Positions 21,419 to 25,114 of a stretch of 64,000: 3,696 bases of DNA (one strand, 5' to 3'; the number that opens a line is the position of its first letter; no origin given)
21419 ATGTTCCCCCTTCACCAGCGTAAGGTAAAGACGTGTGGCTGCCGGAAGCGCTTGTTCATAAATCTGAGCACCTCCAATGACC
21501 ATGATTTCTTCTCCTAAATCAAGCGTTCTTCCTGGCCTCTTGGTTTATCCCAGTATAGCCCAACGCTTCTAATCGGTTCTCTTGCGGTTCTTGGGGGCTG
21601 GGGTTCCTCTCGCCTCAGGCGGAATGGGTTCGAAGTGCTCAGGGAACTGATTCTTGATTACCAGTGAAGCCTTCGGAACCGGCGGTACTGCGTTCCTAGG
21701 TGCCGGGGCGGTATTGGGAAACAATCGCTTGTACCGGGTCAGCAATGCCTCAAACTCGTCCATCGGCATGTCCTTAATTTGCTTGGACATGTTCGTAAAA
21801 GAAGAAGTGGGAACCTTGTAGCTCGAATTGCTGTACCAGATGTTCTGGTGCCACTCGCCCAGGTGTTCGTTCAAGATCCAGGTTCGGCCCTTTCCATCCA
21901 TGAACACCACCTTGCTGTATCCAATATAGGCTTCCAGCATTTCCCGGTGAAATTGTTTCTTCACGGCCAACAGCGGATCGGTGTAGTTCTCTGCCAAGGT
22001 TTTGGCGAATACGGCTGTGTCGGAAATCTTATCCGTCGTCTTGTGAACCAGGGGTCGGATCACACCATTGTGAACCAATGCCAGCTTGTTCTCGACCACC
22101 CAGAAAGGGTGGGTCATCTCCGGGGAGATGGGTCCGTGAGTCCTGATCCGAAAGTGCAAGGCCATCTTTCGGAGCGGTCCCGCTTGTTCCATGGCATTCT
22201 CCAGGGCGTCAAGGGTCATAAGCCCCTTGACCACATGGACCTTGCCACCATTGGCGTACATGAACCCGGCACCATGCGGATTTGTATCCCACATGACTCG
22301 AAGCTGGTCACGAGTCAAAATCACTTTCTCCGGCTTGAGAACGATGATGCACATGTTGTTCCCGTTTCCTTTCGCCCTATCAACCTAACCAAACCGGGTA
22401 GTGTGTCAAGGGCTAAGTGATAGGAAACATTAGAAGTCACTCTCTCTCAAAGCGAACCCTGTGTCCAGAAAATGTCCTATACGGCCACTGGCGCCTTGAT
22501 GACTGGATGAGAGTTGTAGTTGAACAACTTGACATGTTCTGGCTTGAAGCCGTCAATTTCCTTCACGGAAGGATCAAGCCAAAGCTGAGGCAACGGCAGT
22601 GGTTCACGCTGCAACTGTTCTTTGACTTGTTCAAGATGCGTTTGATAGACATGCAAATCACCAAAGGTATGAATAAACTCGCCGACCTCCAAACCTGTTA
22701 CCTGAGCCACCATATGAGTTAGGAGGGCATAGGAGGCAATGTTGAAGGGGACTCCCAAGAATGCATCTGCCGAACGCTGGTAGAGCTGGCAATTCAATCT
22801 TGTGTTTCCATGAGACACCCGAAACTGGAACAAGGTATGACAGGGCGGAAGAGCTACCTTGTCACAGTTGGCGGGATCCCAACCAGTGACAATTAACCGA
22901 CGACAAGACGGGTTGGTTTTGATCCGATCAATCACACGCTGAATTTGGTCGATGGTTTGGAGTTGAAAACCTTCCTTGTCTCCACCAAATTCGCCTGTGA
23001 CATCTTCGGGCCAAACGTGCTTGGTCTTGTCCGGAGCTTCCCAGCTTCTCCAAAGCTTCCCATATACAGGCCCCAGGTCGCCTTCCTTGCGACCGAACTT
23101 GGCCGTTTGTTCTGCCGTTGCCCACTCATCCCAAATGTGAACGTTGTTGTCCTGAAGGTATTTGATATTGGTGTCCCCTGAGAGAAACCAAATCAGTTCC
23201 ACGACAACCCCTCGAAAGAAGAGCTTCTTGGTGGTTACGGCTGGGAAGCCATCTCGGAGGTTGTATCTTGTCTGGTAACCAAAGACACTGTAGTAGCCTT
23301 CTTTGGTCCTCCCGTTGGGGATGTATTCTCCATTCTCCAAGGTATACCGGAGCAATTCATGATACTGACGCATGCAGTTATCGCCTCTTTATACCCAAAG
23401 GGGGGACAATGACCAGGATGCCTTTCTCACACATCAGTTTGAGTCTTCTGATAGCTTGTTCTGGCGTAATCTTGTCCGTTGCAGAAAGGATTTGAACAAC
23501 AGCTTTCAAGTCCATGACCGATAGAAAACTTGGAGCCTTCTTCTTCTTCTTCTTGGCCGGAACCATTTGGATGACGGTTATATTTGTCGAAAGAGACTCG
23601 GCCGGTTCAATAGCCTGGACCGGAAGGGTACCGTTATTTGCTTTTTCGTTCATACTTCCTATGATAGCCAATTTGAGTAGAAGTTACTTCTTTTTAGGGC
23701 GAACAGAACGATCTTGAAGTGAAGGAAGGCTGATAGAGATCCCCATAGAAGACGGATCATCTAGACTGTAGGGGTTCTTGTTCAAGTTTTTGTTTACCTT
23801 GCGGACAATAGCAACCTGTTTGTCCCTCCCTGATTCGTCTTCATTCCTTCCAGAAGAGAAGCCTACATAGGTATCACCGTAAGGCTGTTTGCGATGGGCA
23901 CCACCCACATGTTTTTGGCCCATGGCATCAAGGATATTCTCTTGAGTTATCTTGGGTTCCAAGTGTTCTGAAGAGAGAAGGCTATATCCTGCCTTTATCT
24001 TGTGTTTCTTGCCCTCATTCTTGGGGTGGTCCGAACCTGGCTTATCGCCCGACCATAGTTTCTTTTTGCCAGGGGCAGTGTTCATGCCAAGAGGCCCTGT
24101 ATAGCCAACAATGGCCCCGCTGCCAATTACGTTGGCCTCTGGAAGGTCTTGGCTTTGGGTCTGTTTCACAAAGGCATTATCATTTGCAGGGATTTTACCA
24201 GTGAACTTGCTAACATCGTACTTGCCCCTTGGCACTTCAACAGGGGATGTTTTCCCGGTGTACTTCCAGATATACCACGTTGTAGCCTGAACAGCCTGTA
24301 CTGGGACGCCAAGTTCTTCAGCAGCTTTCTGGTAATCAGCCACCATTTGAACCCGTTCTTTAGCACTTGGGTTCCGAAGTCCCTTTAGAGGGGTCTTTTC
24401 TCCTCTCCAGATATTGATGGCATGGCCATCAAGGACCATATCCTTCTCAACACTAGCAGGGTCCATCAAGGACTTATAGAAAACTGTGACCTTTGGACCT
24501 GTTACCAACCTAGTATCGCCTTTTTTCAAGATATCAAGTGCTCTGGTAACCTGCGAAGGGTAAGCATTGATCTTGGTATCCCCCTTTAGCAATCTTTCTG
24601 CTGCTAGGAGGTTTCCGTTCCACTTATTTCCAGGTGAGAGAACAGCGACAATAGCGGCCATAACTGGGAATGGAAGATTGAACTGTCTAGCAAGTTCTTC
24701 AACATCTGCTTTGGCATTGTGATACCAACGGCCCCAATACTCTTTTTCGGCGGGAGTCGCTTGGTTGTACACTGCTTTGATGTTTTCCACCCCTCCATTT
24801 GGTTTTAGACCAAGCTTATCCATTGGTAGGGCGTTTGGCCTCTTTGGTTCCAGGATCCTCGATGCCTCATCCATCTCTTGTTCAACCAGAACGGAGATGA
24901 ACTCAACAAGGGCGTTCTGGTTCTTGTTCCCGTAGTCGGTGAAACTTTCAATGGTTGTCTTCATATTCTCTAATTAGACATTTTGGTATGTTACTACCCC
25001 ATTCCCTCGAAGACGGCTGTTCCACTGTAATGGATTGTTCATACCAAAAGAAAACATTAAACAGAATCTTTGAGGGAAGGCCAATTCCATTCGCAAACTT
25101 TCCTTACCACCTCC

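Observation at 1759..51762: Dispersed family of ORF-less IS200/IS605-type cassettes that look like stand-alone TnpB omega-RNA (guide RNA) units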

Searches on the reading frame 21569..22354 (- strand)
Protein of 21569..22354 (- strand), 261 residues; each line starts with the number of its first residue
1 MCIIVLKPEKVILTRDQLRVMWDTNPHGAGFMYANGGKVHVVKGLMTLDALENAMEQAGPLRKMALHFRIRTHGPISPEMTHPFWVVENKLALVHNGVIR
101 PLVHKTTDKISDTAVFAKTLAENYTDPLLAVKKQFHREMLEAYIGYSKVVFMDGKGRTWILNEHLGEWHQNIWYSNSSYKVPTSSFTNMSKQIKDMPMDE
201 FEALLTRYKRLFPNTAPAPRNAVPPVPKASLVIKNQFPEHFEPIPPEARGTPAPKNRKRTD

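Call 42: find_related_loci(query=window:21569-22354:-, collection=viral_contigs, flank=5000)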
Query window:21569-22354:- (261 aa) in viral_contigs; peptide patterns used: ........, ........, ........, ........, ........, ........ (x = any residue, [..] = any of these).
2 stretches matched a pattern; 1 encode a relative of the query (tblastn E <= 1e-3); 1 distinct loci.
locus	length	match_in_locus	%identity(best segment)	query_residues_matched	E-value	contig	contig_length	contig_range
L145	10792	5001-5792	66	1-260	3e-117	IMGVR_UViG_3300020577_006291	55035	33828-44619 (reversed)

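Call 67: find_related_loci(query=window:21569-22354:-, collection=metagenome_contigs, flank=10000)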
Query window:21569-22354:- (261 aa) in metagenome_contigs; peptide patterns used: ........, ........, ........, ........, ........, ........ (x = any residue, [..] = any of these).
36 stretches matched a pattern; 1 encode a relative of the query (tblastn E <= 1e-3); 1 distinct loci.
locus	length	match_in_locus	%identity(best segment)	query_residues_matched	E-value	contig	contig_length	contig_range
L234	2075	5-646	65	51-260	4e-93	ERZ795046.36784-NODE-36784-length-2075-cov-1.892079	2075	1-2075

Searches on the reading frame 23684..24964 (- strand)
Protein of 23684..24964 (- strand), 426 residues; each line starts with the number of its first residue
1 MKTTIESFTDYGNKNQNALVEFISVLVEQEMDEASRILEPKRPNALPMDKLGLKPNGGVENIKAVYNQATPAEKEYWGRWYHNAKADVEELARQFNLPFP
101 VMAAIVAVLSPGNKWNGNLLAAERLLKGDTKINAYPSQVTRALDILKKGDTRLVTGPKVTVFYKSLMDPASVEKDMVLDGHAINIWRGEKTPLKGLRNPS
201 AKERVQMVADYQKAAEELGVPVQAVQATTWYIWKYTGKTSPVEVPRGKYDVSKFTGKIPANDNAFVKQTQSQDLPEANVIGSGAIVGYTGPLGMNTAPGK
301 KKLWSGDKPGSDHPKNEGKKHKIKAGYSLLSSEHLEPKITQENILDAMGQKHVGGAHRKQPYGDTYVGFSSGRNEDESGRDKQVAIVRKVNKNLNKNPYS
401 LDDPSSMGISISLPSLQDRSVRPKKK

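Call 22: search_protein_families(library=pfam, proteins=[window:23684-24964:-])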
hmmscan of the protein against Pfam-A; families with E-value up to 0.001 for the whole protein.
window:23684-24964:- (426 aa): 1 family
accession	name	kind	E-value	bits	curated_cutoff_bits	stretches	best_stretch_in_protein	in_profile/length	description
PF23802.1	DUF7178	-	1e-31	110.8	27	1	57-234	14-190/193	Family of unknown function (DUF7178)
